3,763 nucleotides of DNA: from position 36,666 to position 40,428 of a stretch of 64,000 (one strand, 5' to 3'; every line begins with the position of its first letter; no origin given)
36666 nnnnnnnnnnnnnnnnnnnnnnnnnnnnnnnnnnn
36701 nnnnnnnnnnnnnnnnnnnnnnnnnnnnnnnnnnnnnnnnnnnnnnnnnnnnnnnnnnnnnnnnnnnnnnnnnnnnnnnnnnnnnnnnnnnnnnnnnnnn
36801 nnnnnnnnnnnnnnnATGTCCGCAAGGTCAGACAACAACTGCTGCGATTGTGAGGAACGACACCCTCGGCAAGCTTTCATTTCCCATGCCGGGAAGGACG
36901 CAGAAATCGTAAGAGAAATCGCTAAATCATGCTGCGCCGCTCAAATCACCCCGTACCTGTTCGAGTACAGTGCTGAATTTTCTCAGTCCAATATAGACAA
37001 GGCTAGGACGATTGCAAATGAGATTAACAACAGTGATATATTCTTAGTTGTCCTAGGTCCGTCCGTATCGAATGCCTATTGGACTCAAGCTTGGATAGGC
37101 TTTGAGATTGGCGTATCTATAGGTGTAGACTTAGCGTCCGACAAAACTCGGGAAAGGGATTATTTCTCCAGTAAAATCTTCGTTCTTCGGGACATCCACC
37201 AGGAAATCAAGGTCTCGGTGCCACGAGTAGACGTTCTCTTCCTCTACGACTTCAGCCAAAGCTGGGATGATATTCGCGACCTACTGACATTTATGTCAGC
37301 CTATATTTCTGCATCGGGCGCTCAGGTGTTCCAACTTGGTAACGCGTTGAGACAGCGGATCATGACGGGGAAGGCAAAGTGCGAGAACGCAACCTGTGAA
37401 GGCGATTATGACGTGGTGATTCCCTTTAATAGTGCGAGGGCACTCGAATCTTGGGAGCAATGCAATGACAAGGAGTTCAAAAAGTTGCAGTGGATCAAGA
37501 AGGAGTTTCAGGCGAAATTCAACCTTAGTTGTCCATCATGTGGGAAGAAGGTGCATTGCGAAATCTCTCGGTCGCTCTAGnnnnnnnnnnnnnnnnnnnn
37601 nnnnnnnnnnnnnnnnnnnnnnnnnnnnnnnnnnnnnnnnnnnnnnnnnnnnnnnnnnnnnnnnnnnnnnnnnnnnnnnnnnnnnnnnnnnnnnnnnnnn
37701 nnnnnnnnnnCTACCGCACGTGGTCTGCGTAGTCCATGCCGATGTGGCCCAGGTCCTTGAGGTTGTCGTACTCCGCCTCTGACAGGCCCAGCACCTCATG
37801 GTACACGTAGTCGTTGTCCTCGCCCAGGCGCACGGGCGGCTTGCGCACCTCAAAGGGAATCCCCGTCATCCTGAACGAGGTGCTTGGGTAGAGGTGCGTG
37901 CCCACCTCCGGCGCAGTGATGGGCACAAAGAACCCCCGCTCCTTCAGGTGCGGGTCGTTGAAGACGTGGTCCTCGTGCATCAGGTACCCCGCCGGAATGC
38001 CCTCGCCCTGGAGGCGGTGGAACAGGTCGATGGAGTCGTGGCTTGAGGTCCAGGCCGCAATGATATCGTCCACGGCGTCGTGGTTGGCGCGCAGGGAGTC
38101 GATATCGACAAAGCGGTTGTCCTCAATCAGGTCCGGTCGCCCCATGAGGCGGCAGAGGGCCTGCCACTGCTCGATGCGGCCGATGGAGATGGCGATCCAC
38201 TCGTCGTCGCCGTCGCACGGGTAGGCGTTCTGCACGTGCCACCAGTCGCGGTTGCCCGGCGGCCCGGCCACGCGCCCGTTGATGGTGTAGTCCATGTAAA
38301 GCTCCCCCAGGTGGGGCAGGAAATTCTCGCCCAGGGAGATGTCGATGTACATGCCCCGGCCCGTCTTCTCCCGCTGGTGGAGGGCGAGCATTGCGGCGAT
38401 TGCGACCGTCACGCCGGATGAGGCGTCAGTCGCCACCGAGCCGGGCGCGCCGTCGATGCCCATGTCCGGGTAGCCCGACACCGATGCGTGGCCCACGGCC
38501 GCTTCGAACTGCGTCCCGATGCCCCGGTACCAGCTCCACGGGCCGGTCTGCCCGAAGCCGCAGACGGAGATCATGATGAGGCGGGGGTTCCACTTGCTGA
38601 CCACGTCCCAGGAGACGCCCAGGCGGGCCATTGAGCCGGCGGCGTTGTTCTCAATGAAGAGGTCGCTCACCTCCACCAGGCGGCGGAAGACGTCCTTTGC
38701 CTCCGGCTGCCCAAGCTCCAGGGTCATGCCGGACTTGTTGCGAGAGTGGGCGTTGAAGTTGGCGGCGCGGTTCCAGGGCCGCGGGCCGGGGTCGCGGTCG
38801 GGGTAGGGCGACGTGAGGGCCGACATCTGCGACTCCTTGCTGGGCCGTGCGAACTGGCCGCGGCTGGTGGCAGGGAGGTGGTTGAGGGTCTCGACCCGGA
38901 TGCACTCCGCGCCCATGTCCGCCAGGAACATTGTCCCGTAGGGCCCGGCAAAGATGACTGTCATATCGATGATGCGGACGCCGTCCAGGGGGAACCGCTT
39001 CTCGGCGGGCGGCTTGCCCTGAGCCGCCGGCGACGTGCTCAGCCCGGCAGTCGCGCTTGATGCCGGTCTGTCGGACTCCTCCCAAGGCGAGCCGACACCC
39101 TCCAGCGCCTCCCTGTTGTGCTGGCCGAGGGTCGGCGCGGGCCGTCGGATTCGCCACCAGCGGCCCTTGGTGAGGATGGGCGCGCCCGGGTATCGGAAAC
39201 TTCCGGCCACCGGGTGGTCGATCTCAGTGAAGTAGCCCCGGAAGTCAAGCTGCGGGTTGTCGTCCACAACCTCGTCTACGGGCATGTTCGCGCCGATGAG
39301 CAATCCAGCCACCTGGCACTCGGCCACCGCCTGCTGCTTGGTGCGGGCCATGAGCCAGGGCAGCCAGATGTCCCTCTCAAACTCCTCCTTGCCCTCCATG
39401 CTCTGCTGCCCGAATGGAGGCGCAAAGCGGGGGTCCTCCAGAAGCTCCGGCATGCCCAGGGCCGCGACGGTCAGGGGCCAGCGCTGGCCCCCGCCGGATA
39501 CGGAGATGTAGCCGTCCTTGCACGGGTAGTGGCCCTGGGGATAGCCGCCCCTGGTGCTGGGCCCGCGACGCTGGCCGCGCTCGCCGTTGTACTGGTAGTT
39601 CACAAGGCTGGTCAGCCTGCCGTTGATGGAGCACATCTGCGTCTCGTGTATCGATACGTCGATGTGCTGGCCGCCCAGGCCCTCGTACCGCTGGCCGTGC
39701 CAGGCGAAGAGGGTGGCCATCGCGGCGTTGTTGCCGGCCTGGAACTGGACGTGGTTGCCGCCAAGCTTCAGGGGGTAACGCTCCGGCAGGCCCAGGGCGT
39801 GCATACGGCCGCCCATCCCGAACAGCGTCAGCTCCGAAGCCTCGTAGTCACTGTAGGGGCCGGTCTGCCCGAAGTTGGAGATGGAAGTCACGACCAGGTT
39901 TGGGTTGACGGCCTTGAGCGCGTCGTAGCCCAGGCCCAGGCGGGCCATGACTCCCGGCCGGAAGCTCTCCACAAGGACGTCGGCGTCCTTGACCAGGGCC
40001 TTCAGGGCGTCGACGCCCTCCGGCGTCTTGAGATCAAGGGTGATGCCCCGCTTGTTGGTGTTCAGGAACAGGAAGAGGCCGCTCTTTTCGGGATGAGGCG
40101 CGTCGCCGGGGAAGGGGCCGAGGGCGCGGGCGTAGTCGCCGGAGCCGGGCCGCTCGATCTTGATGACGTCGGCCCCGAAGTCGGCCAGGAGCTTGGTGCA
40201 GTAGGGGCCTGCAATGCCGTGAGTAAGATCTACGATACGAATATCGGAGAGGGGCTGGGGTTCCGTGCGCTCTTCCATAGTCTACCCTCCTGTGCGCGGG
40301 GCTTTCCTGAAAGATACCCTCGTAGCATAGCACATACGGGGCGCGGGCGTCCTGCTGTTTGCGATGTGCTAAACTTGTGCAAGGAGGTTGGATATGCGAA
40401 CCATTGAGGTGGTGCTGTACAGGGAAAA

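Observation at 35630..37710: AT-richer two-gene islet: TIR-like plus zinc-ribbon protein with an unknown 350-aa partner, wedged between vapBC and a CoA-transferase gene (candidate uncharacterised defence system)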

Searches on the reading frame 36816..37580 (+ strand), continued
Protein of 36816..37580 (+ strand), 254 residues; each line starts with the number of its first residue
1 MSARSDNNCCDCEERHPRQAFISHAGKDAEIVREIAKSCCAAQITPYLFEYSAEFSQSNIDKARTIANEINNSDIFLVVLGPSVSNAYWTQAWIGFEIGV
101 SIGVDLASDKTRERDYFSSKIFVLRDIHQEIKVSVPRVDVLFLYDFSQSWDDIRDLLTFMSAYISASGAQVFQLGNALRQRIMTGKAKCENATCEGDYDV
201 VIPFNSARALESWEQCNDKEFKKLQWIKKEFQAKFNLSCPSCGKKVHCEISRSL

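Call 77: find_encoding_contigs(protein=P0258, flank=5000, max_places=2)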
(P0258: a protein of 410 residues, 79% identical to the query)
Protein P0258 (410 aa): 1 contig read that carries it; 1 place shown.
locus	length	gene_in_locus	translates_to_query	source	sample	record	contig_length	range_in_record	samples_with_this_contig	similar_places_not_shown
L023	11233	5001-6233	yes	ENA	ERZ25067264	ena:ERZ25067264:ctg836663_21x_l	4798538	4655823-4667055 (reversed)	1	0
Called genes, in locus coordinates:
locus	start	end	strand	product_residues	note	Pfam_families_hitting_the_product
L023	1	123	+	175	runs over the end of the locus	-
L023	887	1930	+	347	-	PF00069:Pkinase, PF07714:PK_Tyr_Ser-Thr, PF01636:APH (faint)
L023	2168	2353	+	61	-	-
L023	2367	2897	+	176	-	-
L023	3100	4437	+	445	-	-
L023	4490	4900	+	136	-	-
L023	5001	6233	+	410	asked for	-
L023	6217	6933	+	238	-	PF13676:TIR_2 (weak)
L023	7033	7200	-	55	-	-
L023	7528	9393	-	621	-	PF01011:PQQ, PF13360:PQQ_2, PF07774:EMC1_C (faint), PF13360:PQQ_2, PF13570:Beta-prop_ACSF4 (weak), PF13360:PQQ_2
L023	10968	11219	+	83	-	PF13031:DUF3892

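Call 82: search_protein_families(library=pfam, proteins=[L017:2699-3826:+, L018:3242-5569:+, L023:3100-4437:+], max_evalue=0.001)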
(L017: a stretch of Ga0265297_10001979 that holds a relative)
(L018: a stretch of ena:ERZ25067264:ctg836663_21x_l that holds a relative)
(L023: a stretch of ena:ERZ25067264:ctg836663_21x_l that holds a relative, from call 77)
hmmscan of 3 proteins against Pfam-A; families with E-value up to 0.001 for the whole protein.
L017:2699-3826:+ (375 aa): 0 families

L018:3242-5569:+ (775 aa): 1 family
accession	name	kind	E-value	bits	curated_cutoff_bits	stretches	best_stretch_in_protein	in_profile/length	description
PF15777.11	Anti-TRAP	-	0.00071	20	32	0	25-59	12-42/59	Tryptophan RNA-binding attenuator protein inhibitory protein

L023:3100-4437:+ (445 aa): 0 families

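Call 84: find_encoding_contigs(protein=P0098, flank=6000, max_places=2)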
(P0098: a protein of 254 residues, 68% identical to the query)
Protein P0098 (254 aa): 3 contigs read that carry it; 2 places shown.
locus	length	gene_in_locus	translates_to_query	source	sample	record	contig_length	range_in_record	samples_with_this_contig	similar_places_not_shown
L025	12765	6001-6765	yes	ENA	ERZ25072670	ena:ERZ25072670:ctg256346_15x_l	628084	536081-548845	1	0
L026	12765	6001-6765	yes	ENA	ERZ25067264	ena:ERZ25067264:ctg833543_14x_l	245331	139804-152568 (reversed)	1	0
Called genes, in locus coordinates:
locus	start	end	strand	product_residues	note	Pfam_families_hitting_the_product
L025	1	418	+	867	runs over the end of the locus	PF10412:TrwB_AAD_bind (faint)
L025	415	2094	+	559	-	PF13814:Replic_Relax (weak)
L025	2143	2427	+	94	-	PF01381:HTH_3 (weak)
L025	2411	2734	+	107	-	-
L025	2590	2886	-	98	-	-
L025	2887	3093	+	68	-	-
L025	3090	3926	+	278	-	PF01507:PAPS_reduct (weak)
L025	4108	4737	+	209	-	PF01936:NYN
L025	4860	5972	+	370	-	-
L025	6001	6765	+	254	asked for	PF13676:TIR_2 (weak)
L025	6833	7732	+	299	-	-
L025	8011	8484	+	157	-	PF00239:Resolvase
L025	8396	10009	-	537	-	PF00239:Resolvase, PF07508:Recombinase, PF13408:Zn_ribbon_recom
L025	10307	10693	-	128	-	PF18735:HEPN_RiboL-PSP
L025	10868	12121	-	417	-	PF03235:GmrSD_N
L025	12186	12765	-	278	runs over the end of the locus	PF01507:PAPS_reduct (weak)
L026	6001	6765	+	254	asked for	PF13676:TIR_2 (weak)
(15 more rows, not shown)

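Call 86: search_protein_families(library=ncbifam, proteins=[window:36816-37580:+, L012:6785-8017:+, L025:6833-7732:+], max_evalue=0.1)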
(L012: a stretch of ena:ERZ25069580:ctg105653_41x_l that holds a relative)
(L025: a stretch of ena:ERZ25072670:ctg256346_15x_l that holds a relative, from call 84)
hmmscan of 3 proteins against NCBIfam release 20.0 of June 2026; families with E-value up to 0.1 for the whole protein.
window:36816-37580:+ (254 aa): 0 families

L012:6785-8017:+ (410 aa): 0 families

L025:6833-7732:+ (299 aa): 0 families

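Call 87: search_protein_families(library=phrogs, proteins=[window:36816-37580:+, L012:6785-8017:+, L025:6833-7732:+], max_evalue=0.1)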
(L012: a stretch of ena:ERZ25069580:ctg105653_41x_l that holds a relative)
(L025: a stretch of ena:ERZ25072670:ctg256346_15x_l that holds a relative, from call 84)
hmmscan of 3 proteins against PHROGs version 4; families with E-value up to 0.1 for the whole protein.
window:36816-37580:+ (254 aa): 2 families
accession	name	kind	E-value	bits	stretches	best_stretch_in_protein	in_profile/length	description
phrog_15646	-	unknown function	0.0053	17.3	1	19-97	161-233/293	-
phrog_9211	-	unknown function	0.039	14.3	1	13-98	128-207/268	-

L012:6785-8017:+ (410 aa): 0 families

L025:6833-7732:+ (299 aa): 0 families

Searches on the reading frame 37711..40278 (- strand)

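Call 4: search_protein_families(library=pfam, proteins=[window:37711-40278:-], max_evalue=1)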
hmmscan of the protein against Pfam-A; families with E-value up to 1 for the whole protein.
window:37711-40278:- (855 aa): 1 family
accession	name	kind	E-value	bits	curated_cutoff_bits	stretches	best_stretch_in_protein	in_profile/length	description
PF02515.22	CoA_transf_3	-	5.7e-181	601.9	23.3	2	10-388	1-366/366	CoA-transferase family III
